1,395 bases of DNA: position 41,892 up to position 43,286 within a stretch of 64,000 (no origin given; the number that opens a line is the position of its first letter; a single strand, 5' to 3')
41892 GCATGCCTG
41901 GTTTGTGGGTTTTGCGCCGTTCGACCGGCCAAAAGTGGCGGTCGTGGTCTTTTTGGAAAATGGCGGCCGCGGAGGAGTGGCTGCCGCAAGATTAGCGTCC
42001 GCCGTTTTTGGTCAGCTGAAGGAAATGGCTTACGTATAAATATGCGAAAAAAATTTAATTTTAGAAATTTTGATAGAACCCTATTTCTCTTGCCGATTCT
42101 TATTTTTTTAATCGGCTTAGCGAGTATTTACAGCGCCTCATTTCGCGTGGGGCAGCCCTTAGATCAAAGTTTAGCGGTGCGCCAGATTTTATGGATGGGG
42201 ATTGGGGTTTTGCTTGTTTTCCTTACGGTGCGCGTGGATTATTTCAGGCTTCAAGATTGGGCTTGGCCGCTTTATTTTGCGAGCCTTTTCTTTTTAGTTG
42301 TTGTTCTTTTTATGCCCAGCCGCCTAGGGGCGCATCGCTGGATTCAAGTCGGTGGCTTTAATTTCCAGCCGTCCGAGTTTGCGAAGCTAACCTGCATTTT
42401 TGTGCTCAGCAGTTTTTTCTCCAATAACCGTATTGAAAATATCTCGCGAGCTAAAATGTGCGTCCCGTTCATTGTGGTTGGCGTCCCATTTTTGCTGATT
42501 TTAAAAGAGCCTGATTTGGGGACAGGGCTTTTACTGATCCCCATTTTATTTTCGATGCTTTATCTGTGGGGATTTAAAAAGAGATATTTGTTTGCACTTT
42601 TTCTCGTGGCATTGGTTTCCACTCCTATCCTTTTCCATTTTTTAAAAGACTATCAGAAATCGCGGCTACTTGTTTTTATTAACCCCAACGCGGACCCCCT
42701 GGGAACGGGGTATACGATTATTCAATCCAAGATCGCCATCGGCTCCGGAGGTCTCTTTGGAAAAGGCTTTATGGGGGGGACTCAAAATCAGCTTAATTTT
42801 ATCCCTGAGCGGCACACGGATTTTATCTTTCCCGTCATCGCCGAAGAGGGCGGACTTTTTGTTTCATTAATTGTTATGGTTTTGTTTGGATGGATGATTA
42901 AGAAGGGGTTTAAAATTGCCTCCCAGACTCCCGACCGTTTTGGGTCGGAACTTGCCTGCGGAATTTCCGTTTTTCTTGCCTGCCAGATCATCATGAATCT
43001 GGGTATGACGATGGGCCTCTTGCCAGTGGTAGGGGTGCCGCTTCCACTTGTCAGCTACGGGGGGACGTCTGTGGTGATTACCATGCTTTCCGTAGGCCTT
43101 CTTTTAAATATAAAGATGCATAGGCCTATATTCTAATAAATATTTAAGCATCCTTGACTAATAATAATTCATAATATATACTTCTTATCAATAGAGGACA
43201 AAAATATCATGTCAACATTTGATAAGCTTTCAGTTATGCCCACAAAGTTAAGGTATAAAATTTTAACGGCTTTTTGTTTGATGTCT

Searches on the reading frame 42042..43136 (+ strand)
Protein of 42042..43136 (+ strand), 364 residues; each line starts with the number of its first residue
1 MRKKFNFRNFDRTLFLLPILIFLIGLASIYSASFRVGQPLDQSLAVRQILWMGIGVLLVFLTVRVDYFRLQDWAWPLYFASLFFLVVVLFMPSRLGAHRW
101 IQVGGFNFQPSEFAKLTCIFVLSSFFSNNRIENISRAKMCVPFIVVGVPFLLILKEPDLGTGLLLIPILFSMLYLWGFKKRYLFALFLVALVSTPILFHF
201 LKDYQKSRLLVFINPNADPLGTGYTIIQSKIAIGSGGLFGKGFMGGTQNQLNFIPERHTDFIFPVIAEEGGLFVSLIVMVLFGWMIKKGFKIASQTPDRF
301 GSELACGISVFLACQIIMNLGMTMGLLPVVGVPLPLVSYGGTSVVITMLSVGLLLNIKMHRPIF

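Call 10: search_protein_families(library=pfam, proteins=[window:42042-43136:+], max_evalue=0.001)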
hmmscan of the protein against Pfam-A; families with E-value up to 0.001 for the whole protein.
window:42042-43136:+ (364 aa): 1 family
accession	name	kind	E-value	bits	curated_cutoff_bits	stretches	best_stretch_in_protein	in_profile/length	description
PF01098.24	FTSW_RODA_SPOVE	-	1.3e-99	334.1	26.4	1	13-361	3-354/356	Cell cycle protein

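Call 88: list_cluster_members(proteins=[window:42042-43136:+, window:44118-45194:+, window:45650-47386:+, window:49157-50368:+, window:40297-42039:+])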
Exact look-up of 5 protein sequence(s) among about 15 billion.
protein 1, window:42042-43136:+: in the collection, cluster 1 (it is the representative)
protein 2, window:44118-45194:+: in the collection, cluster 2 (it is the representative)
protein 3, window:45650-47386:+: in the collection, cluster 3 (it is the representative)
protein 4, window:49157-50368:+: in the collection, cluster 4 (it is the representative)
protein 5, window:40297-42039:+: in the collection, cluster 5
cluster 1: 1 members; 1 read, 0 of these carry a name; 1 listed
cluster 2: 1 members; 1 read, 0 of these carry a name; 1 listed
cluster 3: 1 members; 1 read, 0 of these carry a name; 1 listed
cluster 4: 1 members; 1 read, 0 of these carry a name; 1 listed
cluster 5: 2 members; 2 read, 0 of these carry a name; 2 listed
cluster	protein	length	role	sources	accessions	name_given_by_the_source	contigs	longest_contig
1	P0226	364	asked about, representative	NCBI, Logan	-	-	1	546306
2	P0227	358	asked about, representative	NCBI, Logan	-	-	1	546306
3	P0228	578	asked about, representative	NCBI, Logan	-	-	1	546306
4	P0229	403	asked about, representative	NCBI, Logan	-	-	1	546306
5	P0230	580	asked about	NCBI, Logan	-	-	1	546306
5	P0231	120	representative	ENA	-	-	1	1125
